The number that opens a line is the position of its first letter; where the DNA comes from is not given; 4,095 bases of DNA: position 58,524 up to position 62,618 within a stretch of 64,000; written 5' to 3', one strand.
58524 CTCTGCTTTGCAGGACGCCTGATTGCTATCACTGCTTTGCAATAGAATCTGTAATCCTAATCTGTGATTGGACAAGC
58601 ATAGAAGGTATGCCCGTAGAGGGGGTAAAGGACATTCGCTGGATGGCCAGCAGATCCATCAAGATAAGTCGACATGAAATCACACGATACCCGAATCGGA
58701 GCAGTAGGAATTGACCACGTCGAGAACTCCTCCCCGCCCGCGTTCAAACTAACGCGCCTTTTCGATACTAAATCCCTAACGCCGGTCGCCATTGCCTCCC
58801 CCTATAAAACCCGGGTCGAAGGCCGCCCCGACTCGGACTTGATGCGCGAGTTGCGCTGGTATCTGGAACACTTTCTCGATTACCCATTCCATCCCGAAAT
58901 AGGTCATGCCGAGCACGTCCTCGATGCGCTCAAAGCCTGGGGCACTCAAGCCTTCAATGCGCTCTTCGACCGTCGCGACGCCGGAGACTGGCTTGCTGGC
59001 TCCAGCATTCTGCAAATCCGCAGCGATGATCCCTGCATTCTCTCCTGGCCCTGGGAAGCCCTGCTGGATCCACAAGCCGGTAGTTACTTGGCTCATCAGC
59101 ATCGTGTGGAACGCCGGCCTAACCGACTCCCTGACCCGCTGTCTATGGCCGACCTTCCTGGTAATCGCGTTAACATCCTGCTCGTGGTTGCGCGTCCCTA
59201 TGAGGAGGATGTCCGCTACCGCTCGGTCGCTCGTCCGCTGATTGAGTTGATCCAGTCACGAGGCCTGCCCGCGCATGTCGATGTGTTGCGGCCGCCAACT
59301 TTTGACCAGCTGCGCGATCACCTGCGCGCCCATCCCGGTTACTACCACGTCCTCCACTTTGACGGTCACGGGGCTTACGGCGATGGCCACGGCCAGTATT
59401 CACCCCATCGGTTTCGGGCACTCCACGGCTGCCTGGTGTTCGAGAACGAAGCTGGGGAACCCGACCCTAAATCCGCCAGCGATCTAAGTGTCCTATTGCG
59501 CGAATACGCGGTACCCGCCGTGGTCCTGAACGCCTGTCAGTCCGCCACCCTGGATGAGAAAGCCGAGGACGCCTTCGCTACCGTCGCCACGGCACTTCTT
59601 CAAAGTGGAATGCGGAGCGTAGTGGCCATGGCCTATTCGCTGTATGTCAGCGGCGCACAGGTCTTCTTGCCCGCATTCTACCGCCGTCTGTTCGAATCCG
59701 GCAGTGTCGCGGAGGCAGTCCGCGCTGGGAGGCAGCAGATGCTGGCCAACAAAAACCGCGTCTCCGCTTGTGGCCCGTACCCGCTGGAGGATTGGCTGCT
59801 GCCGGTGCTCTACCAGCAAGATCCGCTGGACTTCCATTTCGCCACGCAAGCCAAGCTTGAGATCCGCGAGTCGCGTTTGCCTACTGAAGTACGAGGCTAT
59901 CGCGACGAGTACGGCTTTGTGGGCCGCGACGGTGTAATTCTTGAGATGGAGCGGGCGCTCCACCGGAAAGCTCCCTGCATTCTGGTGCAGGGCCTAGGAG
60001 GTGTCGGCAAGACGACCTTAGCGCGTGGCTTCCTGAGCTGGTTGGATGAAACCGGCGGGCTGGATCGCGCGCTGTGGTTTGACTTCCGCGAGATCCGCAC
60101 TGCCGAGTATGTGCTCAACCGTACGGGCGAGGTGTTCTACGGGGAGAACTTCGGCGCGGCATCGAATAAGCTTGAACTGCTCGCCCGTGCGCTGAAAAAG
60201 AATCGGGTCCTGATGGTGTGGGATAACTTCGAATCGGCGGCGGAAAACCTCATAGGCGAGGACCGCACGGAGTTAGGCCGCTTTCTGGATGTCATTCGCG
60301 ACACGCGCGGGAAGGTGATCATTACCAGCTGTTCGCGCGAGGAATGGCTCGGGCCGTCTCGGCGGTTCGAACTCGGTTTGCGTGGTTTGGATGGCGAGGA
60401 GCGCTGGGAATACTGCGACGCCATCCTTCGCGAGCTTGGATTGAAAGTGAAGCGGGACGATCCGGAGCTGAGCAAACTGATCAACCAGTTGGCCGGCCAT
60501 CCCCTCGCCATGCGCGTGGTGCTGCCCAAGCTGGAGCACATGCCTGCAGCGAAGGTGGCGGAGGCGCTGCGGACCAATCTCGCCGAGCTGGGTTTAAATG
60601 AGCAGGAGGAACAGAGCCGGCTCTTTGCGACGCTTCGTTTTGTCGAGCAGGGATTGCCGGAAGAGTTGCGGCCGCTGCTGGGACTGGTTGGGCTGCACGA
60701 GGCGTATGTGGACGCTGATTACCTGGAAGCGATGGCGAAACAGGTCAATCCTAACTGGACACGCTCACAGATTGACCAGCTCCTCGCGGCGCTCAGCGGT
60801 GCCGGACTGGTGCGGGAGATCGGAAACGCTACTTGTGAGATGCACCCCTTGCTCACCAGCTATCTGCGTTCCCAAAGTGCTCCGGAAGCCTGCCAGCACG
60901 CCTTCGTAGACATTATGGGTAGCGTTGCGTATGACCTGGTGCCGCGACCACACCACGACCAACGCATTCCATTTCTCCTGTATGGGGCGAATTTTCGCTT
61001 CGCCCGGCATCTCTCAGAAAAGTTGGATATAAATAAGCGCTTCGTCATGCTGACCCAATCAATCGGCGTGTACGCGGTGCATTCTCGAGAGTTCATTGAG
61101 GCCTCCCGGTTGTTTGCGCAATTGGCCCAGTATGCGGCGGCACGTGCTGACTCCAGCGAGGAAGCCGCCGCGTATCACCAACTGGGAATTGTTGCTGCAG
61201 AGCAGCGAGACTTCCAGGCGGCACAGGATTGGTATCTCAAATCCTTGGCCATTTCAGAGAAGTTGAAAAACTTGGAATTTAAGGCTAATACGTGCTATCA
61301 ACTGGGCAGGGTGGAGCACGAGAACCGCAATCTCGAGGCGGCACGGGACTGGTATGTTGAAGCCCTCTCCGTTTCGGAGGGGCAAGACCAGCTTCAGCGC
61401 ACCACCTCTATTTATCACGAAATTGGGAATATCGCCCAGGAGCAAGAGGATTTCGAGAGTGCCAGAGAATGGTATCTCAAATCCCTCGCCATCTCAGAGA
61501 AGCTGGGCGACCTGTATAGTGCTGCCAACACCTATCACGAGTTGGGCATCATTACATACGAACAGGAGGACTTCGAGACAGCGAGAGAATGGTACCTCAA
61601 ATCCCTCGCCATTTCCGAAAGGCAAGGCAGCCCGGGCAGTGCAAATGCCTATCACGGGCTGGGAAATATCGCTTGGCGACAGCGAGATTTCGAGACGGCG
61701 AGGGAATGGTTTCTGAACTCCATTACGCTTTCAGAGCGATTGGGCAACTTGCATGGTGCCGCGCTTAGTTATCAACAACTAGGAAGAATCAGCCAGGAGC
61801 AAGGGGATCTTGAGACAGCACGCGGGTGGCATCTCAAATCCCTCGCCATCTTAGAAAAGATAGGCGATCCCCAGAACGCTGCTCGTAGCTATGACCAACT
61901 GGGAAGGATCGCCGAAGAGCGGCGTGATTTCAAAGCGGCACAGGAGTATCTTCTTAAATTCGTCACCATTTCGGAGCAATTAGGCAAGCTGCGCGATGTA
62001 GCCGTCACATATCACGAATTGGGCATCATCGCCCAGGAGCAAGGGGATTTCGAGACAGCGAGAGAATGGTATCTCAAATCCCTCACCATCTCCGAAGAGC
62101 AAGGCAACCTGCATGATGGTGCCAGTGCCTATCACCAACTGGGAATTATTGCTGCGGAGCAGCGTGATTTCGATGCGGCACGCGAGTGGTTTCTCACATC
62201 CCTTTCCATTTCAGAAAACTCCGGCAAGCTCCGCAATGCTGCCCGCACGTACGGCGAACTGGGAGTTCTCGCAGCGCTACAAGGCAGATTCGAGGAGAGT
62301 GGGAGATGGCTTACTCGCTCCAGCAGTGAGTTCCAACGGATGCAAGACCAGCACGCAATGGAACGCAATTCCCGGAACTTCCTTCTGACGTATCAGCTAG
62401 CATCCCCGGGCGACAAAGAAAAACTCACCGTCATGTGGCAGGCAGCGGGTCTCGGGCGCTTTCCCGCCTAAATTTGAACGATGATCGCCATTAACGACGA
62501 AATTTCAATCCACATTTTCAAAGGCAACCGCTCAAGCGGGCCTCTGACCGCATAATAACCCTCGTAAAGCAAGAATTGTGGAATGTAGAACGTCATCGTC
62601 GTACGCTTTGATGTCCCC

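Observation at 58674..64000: Intact CHAT-NB-ARC(STAND)-TPR giant protein followed by an LCAT-like lipase operon: candidate NTP-dependent conflict/abortive-infection module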

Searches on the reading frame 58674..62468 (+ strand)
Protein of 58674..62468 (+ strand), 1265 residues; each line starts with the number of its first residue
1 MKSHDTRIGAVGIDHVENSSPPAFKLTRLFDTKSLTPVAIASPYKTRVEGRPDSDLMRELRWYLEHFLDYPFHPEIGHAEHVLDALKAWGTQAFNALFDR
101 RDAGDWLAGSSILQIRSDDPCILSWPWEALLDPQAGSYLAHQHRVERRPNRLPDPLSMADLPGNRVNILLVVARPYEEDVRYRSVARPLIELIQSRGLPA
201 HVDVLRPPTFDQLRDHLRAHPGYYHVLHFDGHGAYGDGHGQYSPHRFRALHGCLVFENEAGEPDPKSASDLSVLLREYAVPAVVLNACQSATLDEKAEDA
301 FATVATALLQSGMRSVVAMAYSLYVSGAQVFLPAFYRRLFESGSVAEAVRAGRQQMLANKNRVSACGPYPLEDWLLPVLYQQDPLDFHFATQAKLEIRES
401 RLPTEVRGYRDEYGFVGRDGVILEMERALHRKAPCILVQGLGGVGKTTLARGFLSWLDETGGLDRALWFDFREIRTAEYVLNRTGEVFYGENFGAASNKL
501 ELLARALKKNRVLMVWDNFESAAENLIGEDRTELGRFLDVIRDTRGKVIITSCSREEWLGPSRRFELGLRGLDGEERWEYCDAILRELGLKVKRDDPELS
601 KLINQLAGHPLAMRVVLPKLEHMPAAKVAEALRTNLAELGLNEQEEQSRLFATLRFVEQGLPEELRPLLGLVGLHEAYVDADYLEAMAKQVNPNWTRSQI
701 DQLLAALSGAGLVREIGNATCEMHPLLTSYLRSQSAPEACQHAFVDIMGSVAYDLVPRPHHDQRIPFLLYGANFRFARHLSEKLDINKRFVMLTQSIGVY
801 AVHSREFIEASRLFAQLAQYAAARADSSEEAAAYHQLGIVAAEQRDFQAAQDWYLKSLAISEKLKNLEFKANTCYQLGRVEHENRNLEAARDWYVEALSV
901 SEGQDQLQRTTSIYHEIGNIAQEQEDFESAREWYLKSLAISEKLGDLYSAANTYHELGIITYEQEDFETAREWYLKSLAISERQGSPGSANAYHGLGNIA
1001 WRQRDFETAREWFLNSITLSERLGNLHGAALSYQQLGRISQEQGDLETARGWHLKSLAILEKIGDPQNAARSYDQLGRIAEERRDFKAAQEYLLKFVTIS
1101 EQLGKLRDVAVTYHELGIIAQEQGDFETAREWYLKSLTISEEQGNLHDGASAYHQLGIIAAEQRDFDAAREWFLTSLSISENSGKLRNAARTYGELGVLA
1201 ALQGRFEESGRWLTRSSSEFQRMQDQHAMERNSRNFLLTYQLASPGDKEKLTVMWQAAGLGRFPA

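Call 5: search_protein_families(library=padloc, proteins=[window:58674-62468:+], max_evalue=0.01)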
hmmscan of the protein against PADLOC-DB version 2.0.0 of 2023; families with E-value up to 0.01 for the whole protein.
window:58674-62468:+ (1265 aa): 4 families
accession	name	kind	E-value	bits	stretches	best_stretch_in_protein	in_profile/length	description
PDLC01169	TPR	-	2.7e-23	80.6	3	990-1102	109-220/252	TPR repeats containing protein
PDLC02907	TPR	-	7e-07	26.2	0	913-945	320-352/864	-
PDLC02016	SAVED_CHAT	-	0.00015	18.8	1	201-348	126-252/498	-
PDLC04140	mad8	-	0.00077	17.1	1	432-510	26-110/314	mads_8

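Call 6: search_protein_families(library=ncbifam, proteins=[window:58674-62468:+], max_evalue=0.01)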
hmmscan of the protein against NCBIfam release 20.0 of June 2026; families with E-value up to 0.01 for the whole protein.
window:58674-62468:+ (1265 aa): 12 families
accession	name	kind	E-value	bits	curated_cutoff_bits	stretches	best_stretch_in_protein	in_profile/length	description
NF053520.1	HK_Porph_FimS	equivalog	2.2e-26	92.3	600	4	870-983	123-236/618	sensor histidine kinase FimS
NF041717.1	HaaA_phane_TPR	equivalog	4e-24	84.8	1125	3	988-1184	670-866/882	cyclophane-containing RiPP biosynthesis TPR protein HaaT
NF052312.1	T9SS_PorW_SprE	equivalog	1.4e-18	66.9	250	4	912-980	291-357/716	type IX secretion system periplasmic lipoprotein PorW/SprE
NF002725.1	PRK02603.1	equivalog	2.5e-16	60.2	143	2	1086-1220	15-143/173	photosystem I assembly protein Ycf3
NF053617.1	SARPRegAfsRStmc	equivalog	2.6e-10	38.9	1430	2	795-991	780-976/986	SARP-family global regulator AfsR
NF053720.1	NsdA_fam_reg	subfamily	2e-09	37.4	75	1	1113-1227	204-318/432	NsdA family TPR-like regulatory protein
TIGR02917.1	PEP_TPR_lipo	equivalog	5.4e-09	34.5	312.2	1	1099-1217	454-560/899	XrtA/PEP-CTERM system TPR-repeat protein PrsT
NF045509.1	CellDiv_HetF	equivalog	9.7e-08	30.8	1200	1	205-396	216-390/836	cell division protein HetF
TIGR02521.1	type_IV_pilW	equivalog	5.8e-07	29.3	154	1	1066-1258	27-213/234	type IV pilus biogenesis/stability protein PilW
NF053779.1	BT3442_fam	equivalog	1.3e-05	24.1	940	1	850-956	161-268/563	BT3442 family protein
NF033762.1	social_mot_Tgl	equivalog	0.0016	17.9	225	0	1109-1177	169-231/252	social motility TPR repeat lipoprotein Tgl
TIGR02795.1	tol_pal_ybgF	equivalog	0.0041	17.7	90.1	0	985-1050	34-96/119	tol-pal system protein YbgF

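Call 7: search_protein_families(library=pfam, proteins=[window:58674-62468:+], max_evalue=0.01)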
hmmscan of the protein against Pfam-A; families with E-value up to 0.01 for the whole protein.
window:58674-62468:+ (1265 aa): 21 families
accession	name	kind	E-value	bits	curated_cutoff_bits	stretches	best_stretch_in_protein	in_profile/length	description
PF13424.12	TPR_12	-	4.1e-55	184.3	30.1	6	911-982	3-76/77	Tetratricopeptide repeat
PF13374.12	TPR_10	-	1.3e-38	130.4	27.5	4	1109-1142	1-34/42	Tetratricopeptide repeat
PF07719.23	TPR_2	-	1.3e-31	106.5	27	2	1150-1182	1-33/34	Tetratricopeptide repeat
PF13181.12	TPR_8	-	1.8e-31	106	25.7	1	912-943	2-33/34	Tetratricopeptide repeat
PF17874.7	TPR_MalT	-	9.3e-30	104.5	45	4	896-1052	26-183/336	MalT-like TPR region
PF00515.34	TPR_1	-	5.6e-25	86.5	27.8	0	1110-1140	1-31/34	Tetratricopeptide repeat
PF12770.12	CHAT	-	1.7e-22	80.6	24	1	116-363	30-273/289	CHAT domain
PF13176.12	TPR_7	-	3.5e-15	55.2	27.9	0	1112-1144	1-33/36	Tetratricopeptide repeat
PF10373.15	EST1_DNA_bind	-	1.9e-11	44.4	22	0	1152-1181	18-47/282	Est1 DNA/RNA binding domain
PF14938.12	SNAP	-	1.1e-10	41.9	25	2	1030-1174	35-179/282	Soluble NSF attachment protein, SNAP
PF13432.12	TPR_16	-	5.9e-10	39.8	32.7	0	963-1014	9-55/65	Tetratricopeptide repeat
PF13431.12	TPR_17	-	5.2e-08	33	24.4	0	1030-1050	13-33/34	Tetratricopeptide repeat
PF13414.12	TPR_11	-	4.3e-07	29.9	26.8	0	961-1003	4-41/42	TPR repeat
PF01364.23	Peptidase_C25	-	2.9e-06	27.2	23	1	228-361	234-350/374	Peptidase family C25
PF24885.1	TPR_NPHP3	-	3.6e-06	27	100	0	1088-1183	74-174/239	Nephrocystin-3 TPR domain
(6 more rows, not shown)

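Call 12: search_solved_structures(query=window:58674-62468:+, max_evalue=0.001)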
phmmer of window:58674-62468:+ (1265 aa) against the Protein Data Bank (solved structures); distinct sequences matched with E-value up to 0.001: 37.
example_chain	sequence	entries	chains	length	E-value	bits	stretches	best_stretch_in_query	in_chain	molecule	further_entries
9qhb_A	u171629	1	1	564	1.2e-40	142.6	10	909-1043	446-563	Engineered tetratricopeptide repeat protein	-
8bu0_A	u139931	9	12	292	2.4e-22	81.9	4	909-1028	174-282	Consensus tetratricopeptide repeat protein | Crystal structure of an 8-repeat consensus TPR superhelix with Zinc. | Monomer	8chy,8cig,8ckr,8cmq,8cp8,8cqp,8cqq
9qhc_A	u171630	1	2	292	7.4e-20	73.7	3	909-1022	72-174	Engineered tetratricopeptide repeat protein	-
5a6c_A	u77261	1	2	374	2.5e-14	55.4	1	917-1109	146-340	G-PROTEIN-SIGNALING MODULATOR 2, AFADIN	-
6hc2_A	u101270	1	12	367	5.1e-14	54.4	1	916-1105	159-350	G-protein-signaling modulator 2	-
3sf4_A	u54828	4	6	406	5.9e-14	54.2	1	916-1105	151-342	G-protein-signaling modulator 2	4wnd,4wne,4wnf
4wng_A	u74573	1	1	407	6.7e-14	54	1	916-1105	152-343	G-protein-signaling modulator 2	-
4g2v_A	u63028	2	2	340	1.1e-12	49.9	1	927-1104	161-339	G-protein-signaling modulator 2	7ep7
3ro2_A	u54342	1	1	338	1.1e-12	49.9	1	927-1104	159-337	G-protein-signaling modulator 2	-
8ch0_A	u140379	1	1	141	8.3e-12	47.1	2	909-1021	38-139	Consensus tetratricopeptide repeat protein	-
7obi_A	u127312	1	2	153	4.6e-10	41.3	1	914-1078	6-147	CTPR-rv4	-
2fo7_A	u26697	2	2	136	5.3e-10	41.1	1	874-1019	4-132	SYNTHETIC CONSENSUS TPR PROTEIN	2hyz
5a7d_B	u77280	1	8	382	2.1e-09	39.1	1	925-1093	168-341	PINS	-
4a1s_A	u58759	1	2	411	5.1e-09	37.8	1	925-1080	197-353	PARTNER OF INSCUTEABLE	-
4jhr_A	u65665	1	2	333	1.1e-08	36.7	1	927-1106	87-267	G-protein-signaling modulator 2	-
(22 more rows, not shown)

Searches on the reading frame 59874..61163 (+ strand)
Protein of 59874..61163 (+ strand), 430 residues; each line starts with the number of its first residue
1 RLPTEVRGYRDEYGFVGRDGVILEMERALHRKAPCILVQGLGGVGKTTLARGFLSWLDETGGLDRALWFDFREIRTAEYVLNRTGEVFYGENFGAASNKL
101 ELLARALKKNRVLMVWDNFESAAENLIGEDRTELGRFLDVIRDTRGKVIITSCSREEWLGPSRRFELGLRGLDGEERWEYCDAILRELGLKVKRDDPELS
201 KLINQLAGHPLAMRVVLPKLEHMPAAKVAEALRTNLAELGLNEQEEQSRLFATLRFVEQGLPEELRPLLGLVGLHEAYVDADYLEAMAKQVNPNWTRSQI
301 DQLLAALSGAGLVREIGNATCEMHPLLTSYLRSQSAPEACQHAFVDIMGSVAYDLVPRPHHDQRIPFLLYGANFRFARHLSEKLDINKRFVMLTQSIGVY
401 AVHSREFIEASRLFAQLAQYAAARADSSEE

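Call 63: search_solved_structures(query=window:59874-61163:+, max_evalue=1)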
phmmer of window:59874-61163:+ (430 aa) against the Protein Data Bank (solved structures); distinct sequences matched with E-value up to 1: 3.
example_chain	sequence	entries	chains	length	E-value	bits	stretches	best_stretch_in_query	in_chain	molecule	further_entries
6j5t_G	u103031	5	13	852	0.29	13.4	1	37-119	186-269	Disease resistance RPP13-like protein 4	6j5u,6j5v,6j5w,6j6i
2k1h_A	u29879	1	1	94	0.29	13.4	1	228-297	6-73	Uncharacterized protein SeR13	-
4jwt_A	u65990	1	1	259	0.85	11.9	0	251-318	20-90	Methylthioadenosine nucleosidase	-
